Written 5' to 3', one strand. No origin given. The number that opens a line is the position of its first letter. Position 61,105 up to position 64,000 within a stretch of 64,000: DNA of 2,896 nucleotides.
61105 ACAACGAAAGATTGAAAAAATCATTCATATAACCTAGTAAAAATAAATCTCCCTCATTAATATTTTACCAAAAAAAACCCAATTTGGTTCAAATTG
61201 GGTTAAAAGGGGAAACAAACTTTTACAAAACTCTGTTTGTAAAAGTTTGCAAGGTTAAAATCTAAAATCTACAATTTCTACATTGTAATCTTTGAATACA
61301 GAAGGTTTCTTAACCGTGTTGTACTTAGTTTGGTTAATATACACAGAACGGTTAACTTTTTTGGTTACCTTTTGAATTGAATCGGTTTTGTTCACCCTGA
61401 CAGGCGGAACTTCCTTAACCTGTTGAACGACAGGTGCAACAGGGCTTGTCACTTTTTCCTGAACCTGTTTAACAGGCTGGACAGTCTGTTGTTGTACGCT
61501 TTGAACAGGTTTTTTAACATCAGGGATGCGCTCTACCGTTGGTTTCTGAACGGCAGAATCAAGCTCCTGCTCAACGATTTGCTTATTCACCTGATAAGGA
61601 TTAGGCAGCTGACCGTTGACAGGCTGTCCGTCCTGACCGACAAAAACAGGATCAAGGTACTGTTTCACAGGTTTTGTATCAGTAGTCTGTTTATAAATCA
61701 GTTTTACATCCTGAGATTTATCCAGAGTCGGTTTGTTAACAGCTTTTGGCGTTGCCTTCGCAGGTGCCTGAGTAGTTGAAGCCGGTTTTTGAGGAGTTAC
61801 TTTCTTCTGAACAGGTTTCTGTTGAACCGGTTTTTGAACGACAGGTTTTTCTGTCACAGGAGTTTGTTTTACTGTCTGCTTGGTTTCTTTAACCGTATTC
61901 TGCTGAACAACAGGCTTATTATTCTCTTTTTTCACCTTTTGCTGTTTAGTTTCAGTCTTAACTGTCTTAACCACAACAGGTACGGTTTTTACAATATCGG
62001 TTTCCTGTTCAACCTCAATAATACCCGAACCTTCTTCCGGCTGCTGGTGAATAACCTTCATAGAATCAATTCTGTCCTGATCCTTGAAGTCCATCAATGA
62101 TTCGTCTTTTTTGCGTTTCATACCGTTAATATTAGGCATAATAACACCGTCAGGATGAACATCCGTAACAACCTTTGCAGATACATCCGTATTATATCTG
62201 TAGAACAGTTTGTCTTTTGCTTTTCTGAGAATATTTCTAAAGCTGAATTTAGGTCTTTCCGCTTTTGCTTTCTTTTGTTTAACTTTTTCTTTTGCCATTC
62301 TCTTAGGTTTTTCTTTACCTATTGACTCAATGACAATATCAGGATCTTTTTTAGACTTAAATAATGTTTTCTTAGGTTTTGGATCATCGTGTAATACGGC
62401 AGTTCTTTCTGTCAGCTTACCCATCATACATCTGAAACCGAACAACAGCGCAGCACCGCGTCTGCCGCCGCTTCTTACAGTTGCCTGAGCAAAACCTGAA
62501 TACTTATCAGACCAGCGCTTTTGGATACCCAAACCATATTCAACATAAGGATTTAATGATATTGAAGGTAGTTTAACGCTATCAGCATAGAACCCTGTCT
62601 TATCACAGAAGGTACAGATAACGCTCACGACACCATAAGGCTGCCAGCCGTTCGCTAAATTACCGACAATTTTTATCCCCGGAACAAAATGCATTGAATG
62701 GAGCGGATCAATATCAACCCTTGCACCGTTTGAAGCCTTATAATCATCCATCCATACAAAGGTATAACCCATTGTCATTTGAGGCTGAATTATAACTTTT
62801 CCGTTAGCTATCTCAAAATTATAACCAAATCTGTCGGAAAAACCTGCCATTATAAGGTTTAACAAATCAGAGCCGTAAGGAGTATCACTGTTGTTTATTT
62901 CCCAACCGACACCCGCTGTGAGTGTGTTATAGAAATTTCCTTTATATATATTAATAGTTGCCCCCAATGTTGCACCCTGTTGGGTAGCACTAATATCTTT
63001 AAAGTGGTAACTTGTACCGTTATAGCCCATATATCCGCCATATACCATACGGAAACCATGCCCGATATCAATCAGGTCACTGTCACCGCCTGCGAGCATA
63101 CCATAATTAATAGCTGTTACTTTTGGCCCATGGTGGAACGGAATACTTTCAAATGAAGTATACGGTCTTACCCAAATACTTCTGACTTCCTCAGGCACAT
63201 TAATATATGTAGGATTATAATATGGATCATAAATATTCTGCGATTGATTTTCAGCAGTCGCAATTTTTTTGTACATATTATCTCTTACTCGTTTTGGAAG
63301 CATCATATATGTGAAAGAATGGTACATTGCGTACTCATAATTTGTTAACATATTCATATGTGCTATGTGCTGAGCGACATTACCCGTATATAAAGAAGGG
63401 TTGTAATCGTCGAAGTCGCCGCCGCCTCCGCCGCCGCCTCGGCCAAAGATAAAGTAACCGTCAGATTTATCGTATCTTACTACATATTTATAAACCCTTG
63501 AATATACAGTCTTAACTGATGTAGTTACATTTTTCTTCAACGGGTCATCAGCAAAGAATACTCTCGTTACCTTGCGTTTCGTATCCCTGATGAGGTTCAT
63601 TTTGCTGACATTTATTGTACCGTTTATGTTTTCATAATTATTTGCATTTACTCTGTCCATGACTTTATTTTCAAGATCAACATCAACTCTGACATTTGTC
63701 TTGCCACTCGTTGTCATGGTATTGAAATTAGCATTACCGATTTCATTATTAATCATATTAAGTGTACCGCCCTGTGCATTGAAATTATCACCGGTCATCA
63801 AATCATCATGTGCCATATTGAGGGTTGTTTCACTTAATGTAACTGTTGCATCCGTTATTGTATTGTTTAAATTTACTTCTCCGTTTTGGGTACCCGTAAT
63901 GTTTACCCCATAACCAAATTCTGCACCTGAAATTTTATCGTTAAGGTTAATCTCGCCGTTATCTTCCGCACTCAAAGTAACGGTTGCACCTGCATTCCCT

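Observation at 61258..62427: Autotransporter with ~390 residues after the beta-barrel, ending in a second beta-signal-like motif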

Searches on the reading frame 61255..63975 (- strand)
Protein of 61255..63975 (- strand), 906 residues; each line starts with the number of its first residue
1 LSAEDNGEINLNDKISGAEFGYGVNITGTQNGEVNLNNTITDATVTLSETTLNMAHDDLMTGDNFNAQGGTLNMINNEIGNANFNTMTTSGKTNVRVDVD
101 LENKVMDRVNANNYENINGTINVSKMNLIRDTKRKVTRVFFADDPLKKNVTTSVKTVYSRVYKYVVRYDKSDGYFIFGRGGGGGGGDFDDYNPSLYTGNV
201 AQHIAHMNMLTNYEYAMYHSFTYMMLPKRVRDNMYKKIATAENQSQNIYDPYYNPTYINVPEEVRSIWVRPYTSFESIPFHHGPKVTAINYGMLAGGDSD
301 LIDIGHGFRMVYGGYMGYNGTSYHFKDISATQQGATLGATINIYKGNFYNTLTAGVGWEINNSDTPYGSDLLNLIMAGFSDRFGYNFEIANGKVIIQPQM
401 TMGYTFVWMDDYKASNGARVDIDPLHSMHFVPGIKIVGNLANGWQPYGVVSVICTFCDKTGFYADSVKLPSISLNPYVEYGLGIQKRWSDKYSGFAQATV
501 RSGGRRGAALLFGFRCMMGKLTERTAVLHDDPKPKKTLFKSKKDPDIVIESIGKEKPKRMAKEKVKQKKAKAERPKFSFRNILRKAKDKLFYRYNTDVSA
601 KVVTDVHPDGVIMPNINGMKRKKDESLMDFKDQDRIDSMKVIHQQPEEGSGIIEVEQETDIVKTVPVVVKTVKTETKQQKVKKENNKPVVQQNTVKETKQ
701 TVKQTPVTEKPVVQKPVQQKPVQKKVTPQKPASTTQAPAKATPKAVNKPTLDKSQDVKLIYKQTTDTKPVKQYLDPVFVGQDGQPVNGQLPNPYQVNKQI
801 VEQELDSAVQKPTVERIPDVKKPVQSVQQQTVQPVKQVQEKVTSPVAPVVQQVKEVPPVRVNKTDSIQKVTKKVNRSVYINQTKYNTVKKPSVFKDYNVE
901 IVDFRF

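Call 4: search_protein_families(library=pfam, proteins=[window:61255-63975:-], max_evalue=0.1)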
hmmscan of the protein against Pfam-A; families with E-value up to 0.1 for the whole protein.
window:61255-63975:- (906 aa): 0 families

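Call 6: search_protein_families(library=ncbifam, proteins=[window:61255-63975:-], max_evalue=10)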
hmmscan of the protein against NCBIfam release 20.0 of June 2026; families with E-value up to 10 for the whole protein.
window:61255-63975:- (906 aa): 1 family
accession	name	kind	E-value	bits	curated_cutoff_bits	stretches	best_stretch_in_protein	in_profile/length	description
TIGR01414.1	autotrans_barl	domain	7.8e-16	58.1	16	1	82-505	3-417/432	autotransporter outer membrane beta-barrel domain-containing protein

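Call 7: search_solved_structures(query=window:61255-63975:-, max_evalue=10)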
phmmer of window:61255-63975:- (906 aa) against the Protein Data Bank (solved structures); distinct sequences matched with E-value up to 10: 3.
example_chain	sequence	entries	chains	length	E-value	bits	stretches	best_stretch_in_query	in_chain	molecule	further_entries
8rc2_A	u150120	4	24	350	0.014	16.8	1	619-704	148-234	CRISPR type AFERR-associated protein Csf2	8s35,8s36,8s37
7nwg_a2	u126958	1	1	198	1.2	10.5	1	521-568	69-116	ribosomal protein eS25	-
7oya_Z2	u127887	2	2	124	4.5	8.6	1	531-569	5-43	40S ribosomal protein S25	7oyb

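Call 9: find_homologous_proteins(query=window:61255-63975:-, max_evalue=0.001)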
Query window:61255-63975:- (906 aa): 184 proteins with E <= 0.001 among 8000 candidates; the best 120 are listed.
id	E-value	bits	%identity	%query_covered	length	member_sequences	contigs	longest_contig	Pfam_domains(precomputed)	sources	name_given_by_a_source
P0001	0.0e+0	1976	95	100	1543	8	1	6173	PF02415.24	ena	-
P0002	0.0e+0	1168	61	100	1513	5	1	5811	PF02415.24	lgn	-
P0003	0.0e+0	1086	56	100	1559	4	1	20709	PF02415.24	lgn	-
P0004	1.1e-268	912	49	100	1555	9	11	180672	PF02415.24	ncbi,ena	-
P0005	9.9e-250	850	46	100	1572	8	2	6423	-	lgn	-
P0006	7.3e-246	837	50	100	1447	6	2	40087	PF02415.24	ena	-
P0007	5.5e-240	817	55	70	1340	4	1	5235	PF02415.24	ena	-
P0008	3.7e-238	811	46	100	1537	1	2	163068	PF02415.24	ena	-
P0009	8.4e-237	807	46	100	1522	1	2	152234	PF02415.24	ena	-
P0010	1.2e-235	803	45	100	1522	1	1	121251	PF02415.24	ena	-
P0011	1.1e-234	800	49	85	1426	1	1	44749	PF02415.24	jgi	-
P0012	1.4e-232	793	55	70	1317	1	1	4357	PF02415.24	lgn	-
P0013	2.9e-232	792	53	70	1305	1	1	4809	PF02415.24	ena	-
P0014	1.9e-231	789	49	86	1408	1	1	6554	PF02415.24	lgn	-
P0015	6.0e-231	787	46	100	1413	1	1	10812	PF02415.24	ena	-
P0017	5.2e-230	784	49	82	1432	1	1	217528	PF02415.24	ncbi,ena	-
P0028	3.7e-220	752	48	85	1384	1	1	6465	PF02415.24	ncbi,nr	ncbi:MAG: hypothetical protein LUB59_04975 [Candidatus Gastranaerophilales bacterium]|nr:hypothetica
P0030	1.3e-214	733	48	79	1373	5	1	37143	PF02415.24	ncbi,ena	-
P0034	1.2e-192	661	46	76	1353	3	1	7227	-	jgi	jgi:predicted outer membrane repeat protein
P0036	1.1e-188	648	45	76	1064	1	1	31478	-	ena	-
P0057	5.7e-112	394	40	60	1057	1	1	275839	PF02415.24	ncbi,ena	-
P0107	8.6e-97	344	39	50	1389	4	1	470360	-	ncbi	-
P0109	1.8e-96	343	35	65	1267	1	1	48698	PF02415.24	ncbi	-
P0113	1.9e-96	342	36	65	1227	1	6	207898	PF02415.24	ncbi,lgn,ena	-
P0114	2.8e-96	342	36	65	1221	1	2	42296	PF02415.24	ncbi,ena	-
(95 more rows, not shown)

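Call 12: list_cluster_members(proteins=[P0004, P0017, P0030, P0057, P0107, P0109, P0113, P0114, P0034, P0028])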
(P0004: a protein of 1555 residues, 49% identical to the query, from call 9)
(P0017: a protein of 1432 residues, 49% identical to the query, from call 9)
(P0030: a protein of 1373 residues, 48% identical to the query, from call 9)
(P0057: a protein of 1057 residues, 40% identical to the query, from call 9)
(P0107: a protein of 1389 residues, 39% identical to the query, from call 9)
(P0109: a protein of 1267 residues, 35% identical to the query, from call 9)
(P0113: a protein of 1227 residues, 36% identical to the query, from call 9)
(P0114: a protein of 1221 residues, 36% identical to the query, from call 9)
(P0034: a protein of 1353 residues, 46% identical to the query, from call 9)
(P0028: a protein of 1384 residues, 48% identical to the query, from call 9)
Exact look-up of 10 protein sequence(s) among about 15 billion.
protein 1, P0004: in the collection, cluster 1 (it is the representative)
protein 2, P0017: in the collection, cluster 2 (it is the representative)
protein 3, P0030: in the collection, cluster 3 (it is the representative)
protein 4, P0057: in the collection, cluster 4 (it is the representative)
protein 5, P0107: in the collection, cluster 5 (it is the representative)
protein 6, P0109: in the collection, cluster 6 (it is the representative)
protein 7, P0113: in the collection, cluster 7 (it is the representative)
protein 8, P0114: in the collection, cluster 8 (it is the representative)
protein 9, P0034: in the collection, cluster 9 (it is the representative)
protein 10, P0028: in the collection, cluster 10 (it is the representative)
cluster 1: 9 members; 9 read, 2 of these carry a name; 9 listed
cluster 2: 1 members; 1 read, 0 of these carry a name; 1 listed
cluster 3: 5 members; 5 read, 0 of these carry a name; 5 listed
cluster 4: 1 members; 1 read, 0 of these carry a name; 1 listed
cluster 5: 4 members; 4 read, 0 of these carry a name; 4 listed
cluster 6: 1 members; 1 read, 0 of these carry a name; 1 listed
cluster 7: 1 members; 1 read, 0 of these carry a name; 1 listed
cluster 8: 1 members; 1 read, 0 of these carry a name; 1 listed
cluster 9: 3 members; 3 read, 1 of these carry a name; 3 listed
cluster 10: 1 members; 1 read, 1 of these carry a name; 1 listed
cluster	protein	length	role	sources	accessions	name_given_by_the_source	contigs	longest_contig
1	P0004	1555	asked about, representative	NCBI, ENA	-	-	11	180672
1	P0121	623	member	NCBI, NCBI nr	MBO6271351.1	hypothetical protein J6O48_01075, partial [bacterium] | hypothetical protein [bacterium]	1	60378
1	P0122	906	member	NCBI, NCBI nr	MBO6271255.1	hypothetical protein J6O48_00595, partial [bacterium] | hypothetical protein [bacterium]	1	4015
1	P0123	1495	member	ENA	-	-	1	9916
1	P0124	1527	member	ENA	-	-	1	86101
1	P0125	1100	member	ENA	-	-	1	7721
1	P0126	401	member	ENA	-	-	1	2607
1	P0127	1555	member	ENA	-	-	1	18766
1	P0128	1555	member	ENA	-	-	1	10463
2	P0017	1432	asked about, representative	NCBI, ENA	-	-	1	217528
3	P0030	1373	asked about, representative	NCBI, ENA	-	-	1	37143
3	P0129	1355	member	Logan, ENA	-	-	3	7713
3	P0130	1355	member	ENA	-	-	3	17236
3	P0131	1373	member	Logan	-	-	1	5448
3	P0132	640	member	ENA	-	-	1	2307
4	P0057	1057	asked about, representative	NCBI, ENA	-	-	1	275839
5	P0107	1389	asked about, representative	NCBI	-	-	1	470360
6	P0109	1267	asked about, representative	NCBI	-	-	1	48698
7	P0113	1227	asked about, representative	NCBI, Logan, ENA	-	-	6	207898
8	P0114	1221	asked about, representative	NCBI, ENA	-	-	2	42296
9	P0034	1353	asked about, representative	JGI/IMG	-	predicted outer membrane repeat protein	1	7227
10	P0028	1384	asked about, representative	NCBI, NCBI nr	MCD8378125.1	MAG: hypothetical protein LUB59_04975 [Candidatus Gastranaerophilales bacterium] | hypothetical protein [Candidatus Gastranaerophilales bacterium]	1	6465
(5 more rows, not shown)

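Call 25: find_encoding_contigs(protein=P0004, flank=8000, max_places=2)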
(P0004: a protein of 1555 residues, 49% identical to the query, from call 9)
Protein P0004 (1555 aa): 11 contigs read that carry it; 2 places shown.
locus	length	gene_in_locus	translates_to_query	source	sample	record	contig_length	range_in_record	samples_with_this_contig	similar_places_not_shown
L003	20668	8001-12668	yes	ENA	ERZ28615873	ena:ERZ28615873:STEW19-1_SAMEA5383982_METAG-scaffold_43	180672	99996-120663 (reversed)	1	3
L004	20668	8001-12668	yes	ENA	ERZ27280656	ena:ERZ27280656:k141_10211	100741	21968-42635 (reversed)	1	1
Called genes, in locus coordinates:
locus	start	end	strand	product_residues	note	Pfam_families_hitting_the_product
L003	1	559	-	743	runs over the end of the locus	PF01751:Toprim, PF01131:Topoisom_bac, PF01396:Zn_ribbon_Top1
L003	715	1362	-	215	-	-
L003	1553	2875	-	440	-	PF00375:SDF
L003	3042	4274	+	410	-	PF05496:RuvB_N, PF14532:Sigma54_activ_2, PF13173:AAA_14, PF20720:nSTAND3 (weak), PF00004:AAA, PF07728:AAA_5, PF16193:AAA_assoc_2, PF12002:MgsA_C, +3 more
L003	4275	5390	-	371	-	PF03739:LptF_LptG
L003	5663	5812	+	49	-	-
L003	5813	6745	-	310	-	PF04468:PSP1, PF28472:PSP1_3rd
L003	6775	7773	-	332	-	PF01210:NAD_Gly3P_dh_N, PF07479:NAD_Gly3P_dh_C, PF20618:GPD_NAD_C_bact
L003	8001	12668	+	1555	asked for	PF02415:Chlam_PMP (faint)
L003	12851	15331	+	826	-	-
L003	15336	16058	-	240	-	PF05401:NodS (weak), PF05175:MTS (weak), PF05891:Methyltransf_PK, PF13489:Methyltransf_23, PF13847:Methyltransf_31, PF08241:Methyltransf_11, PF08242:Methyltransf_12, PF13649:Methyltransf_25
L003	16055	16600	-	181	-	PF04301:BioG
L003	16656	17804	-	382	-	PF00155:Aminotran_1_2, PF01212:Beta_elim_lyase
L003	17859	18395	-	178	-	-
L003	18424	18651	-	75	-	PF00462:Glutaredoxin, PF13417:GST_N_3, PF13409:GST_N_2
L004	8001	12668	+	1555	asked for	PF02415:Chlam_PMP (faint)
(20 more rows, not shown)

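Call 26: find_encoding_contigs(protein=P0036, flank=8000, max_places=2)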
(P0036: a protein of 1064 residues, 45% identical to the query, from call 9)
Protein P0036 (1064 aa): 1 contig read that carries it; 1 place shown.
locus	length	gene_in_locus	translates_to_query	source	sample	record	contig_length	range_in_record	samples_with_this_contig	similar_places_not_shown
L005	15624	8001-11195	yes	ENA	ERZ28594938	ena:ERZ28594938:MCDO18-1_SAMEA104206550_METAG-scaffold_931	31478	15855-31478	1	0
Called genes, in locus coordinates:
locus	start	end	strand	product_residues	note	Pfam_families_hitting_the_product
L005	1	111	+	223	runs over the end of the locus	PF00072:Response_reg, PF00196:GerE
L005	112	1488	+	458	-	-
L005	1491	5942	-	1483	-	PF05860:TPS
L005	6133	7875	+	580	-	PF08479:POTRA_2, PF03865:ShlB, PF01103:Omp85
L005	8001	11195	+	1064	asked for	-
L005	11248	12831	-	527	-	PF03063:Prismane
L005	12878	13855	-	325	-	PF00140:Sigma70_r1_2, PF04542:Sigma70_r2, PF04539:Sigma70_r3, PF04545:Sigma70_r4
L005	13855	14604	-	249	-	PF08032:SpoU_sub_bind, PF00588:SpoU_methylase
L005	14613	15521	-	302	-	PF02445:NadA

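Call 33: predict_structure(alignment_id=A1)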
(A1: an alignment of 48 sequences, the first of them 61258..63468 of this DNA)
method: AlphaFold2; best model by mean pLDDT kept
length: 737 residues; sequences in the alignment: 48
mean_pLDDT: 63.8   pTM: 0.51
mean pLDDT of the five models: 63.8, 63.0, 62.8, 60.1, 59.0
residues with pLDDT >= 90: 223; 70-90: 78; 50-70: 91; < 50: 345
segments of 3 or more residues with pLDDT < 50: 1-5, 9-16, 78-88, 353-362, 381-384, 389-403, 422-452, 454-476, 478-546, 548-551, 553-609, 619-648, 650-653, 655-675, 677-686, 698-719, 728-731, 733-737
pLDDT, mean of each block of 10 residues (from residue 1): 44 52 86 95 93 89 66 50 47 84 96 93 95 90 96 96 97 95 97 94 96 96 93 96 87 92 96 91 90 83 91 90 89 94 86 46 54 58 48 45 53 67 41 42 44 46 43 40 37 38 36 37 33 37 41 39 39 42 37 34 41 54 39 37 40 41 37 38 48 49 43 46 55 39
secondary structure, 60 per line:
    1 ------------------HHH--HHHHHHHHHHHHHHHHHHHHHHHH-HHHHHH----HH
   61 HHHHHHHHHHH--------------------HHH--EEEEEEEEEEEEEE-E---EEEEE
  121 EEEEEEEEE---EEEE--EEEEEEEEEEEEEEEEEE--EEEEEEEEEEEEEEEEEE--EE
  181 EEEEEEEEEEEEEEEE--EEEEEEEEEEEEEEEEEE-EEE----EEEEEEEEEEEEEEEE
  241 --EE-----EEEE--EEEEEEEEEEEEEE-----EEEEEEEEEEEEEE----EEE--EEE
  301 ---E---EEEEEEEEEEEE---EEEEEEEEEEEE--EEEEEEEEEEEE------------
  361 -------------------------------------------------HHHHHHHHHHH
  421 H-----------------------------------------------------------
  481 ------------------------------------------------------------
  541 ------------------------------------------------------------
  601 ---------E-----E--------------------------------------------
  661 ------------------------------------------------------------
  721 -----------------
elements in order (helices of 4 or more, strands of 3 or more residues): H24-47 H49-54 H59-71 E97-110 E116-129 E133-136 E139-156 E159-176 E179-196 E199-216 E218-220 E225-240 E250-253 E256-269 E275-288 E293-295 E298-300 E308-319 E323-334 E337-348 H410-421

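Call 34: find_related_loci(query=A1, collection=genome_contigs, flank=6000)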
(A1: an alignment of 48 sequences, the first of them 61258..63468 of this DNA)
Query A1 (737 aa) in genome_contigs; peptide patterns used: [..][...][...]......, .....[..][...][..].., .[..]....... (x = any residue, [..] = any of these).
595 stretches matched a pattern (row limit reached: there are more); 571 encode a relative of the query (tblastn E <= 1e-3); the best 80 are kept; 80 distinct loci.
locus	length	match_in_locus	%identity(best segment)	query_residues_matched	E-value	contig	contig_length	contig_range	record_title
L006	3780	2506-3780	74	1-428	0e+0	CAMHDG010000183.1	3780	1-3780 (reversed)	MAG: uncultured bacterium isolate SRR11784292_bin.17_metaWRAP_v1.3_MAG genome assembly, contig: ERZ12202954.26227, whole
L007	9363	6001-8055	48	2-737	0e+0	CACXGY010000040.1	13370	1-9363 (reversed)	uncultured bacterium isolate RUG11253 genome assembly, contig: RUG11253_asm_40, whole genome shotgun sequence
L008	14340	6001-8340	47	2-737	0e+0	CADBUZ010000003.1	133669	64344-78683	uncultured bacterium isolate RUG14327 genome assembly, contig: RUG14327_asm_3, whole genome shotgun sequence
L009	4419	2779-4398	51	4-562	5e-177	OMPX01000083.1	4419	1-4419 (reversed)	uncultured bacterium isolate RUG770 genome assembly, contig: k87_14622843, whole genome shotgun sequence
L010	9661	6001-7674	48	2-737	2e-169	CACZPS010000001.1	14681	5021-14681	uncultured bacterium isolate RUG12841 genome assembly, contig: RUG12841_asm_1, whole genome shotgun sequence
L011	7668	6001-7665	47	1-580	4e-168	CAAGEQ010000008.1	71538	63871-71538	TPA_asm: Candidatus Gastranaerophilales bacterium, isolate HGM07925, WGS project CAAGEQ010000000 data, contig: SRS476173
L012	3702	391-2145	47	3-737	1e-168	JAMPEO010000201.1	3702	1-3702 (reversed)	MAG: Candidatus Gastranaerophilales bacterium isolate NALB_7823_10 Scaffold_#201__SCF_201___3702_bp, whole genome shotgu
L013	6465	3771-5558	47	2-737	1e-161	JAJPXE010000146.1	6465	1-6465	MAG: Candidatus Gastranaerophilales bacterium isolate AH.11_8 NODE_1562_length_6465_cov_11.068955, whole genome shotgun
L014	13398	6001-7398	49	20-485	8e-145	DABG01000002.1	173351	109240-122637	MAG TPA_asm: Candidatus Gastranaerophilales bacterium HUM_9 contig_90, whole genome shotgun sequence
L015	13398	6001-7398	50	20-485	1e-144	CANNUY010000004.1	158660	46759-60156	MAG: uncultured Candidatus Melainabacteria bacterium isolate REFINED_METABAT215_TOP10_CONTIGS_1500_ASSEMBLY_K77_MERGED__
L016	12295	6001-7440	47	22-514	2e-134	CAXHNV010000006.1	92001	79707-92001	MAG: uncultured Gastranaerophilales bacterium isolate ena-SAMPLE-TAB-22-03-2024-10:43:23:849-115538 genome assembly, con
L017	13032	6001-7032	44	4-351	9e-89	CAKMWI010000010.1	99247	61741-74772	Candidatus Gastranaerophilales bacterium isolate min17_bin44 genome assembly, contig: contig_6305, whole genome shotgun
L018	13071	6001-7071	42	4-351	7e-87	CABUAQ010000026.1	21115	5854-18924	MAG TPA_asm: uncultured bacterium isolate MGYG-HGUT-03829 genome assembly, contig: GUT_GENOME244953_26, whole genome sho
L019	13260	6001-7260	40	4-421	5e-87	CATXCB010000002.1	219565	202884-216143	MAG TPA_asm: uncultured bacterium isolate ERR9578265_bin.11_MetaWRAP_v1.3_MAG genome assembly, contig: ERZ18533859.48, w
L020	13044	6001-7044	43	1-351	8e-87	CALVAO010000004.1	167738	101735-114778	MAG: Candidatus Gastranaerophilales bacterium isolate BRZ_AT__bin28 genome assembly, contig: BRZ_AT__NODE_117_length_167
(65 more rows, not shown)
